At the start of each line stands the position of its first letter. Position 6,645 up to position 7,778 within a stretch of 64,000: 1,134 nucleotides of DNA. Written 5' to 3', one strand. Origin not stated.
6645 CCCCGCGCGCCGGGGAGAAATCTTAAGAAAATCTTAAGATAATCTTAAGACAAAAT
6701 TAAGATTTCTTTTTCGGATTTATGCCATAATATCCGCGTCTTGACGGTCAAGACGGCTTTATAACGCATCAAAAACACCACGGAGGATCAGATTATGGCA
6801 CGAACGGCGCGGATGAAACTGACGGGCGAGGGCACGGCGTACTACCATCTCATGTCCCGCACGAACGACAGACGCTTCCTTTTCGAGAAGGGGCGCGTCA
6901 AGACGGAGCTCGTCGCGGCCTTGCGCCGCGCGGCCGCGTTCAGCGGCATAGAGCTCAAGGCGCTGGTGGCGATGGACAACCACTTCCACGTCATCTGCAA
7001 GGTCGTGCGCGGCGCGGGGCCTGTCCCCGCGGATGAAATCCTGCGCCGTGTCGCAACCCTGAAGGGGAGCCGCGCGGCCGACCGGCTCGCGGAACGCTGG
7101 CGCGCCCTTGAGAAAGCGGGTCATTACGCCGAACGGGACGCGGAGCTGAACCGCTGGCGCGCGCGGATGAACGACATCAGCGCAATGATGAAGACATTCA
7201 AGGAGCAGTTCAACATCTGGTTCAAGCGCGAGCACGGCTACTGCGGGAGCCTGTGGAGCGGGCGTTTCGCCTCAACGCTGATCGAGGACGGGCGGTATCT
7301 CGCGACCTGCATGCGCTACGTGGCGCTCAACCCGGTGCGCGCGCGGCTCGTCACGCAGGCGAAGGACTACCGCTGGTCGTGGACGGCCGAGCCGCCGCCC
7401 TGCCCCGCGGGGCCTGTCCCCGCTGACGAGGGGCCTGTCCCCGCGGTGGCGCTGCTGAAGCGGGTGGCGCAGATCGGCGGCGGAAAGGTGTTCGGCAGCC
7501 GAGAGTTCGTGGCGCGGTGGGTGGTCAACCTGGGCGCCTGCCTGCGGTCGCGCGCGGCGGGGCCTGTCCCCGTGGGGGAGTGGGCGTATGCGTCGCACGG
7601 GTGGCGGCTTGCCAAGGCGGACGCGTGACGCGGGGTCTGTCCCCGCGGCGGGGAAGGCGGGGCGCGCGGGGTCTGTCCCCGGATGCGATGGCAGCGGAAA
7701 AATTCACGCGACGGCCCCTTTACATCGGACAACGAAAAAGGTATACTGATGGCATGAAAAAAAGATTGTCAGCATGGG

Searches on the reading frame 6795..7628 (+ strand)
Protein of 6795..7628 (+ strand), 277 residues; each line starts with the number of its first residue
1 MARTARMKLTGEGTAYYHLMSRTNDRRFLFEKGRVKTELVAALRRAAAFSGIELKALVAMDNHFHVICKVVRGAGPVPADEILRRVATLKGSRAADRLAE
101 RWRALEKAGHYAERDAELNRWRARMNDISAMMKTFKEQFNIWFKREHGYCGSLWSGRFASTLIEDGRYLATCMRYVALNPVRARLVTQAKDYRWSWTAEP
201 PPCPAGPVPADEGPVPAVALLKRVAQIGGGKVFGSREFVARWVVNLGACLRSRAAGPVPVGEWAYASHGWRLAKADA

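Call 11: search_protein_families(library=pfam, proteins=[window:6795-7628:+], max_evalue=0.1)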
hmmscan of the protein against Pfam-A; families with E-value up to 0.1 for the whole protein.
window:6795-7628:+ (277 aa): 2 families
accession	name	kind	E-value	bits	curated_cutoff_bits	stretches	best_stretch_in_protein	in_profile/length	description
PF01797.21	Y1_Tnp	-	2.8e-09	37.6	23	1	15-71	5-60/121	Transposase IS200 like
PF11784.13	DUF3320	-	4.9e-05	23.7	25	1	67-98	16-48/50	Protein of unknown function (DUF3320)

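Call 44: search_protein_families(library=ncbifam, proteins=[window:6795-7628:+], max_evalue=0.01)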
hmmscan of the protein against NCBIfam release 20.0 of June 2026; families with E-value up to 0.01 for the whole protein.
window:6795-7628:+ (277 aa): 1 family
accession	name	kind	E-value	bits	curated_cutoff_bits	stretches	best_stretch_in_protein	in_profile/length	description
NF047646.1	REP_Tyr_transpos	equivalog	1.1e-19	70.7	80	2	126-195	70-146/146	REP-associated tyrosine transposase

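Call 60: find_homologous_proteins(query=window:6795-7628:+, max_evalue=1e-10)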
Query window:6795-7628:+ (277 aa): 519 proteins with E <= 1e-10 among 8000 candidates; the best 120 are listed.
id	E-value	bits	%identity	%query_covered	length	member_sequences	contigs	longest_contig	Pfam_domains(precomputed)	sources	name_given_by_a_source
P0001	3.9e-184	628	99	100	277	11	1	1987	PF11784.14,PF01797.22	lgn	-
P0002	3.6e-154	530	84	100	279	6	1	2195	PF01797.22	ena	-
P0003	2.5e-152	524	83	99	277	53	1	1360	PF01797.22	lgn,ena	-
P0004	4.1e-151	520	82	100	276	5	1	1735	PF01797.22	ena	-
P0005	6.8e-115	401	67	99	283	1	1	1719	PF01797.22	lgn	-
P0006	6.6e-114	398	68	99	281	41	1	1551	PF01797.22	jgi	jgi:REP element-mobilizing transposase RayT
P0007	5.1e-113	395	65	100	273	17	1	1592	PF01797.22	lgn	-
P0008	6.4e-106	371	65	99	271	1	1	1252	PF01797.22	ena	-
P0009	2.6e-105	369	61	100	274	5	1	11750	PF01797.22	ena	-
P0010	5.0e-105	369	62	100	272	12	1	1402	PF01797.22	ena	-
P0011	1.9e-104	367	62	100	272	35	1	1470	PF01797.22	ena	-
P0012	1.6e-103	364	64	100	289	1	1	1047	PF01797.22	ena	-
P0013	1.8e-103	363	64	99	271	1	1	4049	PF11784.14,PF01797.22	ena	-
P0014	2.2e-103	363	64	100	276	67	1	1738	PF01797.22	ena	-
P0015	5.2e-103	362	62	99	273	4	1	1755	PF01797.22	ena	-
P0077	9.7e-98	345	62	99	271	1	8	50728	PF01797.22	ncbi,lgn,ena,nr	ncbi:MAG: transposase [Kiritimatiellae bacterium]|nr:transposase [Kiritimatiellia bacterium]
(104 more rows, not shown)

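Call 61: find_encoding_contigs(protein=P0077, flank=3000, max_places=4)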
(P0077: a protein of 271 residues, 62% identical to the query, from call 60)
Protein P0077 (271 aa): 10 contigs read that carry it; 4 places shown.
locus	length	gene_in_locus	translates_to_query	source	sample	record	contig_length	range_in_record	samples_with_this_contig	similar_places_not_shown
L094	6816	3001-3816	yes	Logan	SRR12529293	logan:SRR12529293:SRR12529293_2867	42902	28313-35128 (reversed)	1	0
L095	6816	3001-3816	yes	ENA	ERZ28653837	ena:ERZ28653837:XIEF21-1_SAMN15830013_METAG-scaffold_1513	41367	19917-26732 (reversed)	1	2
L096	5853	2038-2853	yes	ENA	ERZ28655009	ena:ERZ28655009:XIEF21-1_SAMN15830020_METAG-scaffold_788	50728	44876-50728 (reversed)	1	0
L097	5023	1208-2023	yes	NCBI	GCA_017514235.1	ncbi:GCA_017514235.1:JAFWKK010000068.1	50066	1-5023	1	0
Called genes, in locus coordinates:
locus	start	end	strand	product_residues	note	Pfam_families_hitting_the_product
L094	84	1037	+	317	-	PF02661:Fic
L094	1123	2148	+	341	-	PF01867:Cas_Cas1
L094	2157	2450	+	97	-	PF09827:CRISPR_Cas2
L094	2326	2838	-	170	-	-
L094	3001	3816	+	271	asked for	PF01797:Y1_Tnp (weak)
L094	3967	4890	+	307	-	PF02016:Peptidase_S66, PF17676:Peptidase_S66C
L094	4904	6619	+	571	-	PF00006:ATP-synt_ab (faint), PF00005:ABC_tran, PF02463:SMC_N (faint), PF03193:RsgA_GTPase (faint), PF00005:ABC_tran (weak), PF12848:ABC_tran_Xtn, PF00005:ABC_tran, PF16326:ABC_tran_CTD, +1 more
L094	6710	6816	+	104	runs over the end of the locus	PF05336:rhaM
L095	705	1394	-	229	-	-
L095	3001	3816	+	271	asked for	PF01797:Y1_Tnp (weak)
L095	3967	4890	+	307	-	PF02016:Peptidase_S66, PF17676:Peptidase_S66C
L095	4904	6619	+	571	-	PF00006:ATP-synt_ab (faint), PF00005:ABC_tran, PF02463:SMC_N (faint), PF03193:RsgA_GTPase (faint), PF00005:ABC_tran (weak), PF12848:ABC_tran_Xtn, PF00005:ABC_tran, PF16326:ABC_tran_CTD, +1 more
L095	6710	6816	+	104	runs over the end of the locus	PF05336:rhaM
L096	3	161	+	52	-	?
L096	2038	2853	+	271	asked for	PF01797:Y1_Tnp (weak)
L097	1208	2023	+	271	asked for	PF01797:Y1_Tnp (weak)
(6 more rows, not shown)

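Call 62: find_encoding_contigs(protein=P0002, flank=3000, max_places=3)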
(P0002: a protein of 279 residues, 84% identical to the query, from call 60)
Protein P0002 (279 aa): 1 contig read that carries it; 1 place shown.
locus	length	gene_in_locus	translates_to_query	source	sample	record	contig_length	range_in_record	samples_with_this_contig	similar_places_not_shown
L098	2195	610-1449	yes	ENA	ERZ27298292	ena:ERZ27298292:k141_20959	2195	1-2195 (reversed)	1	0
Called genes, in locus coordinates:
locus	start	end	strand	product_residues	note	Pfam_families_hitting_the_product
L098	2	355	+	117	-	?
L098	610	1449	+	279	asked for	PF01797:Y1_Tnp (weak)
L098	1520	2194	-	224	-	?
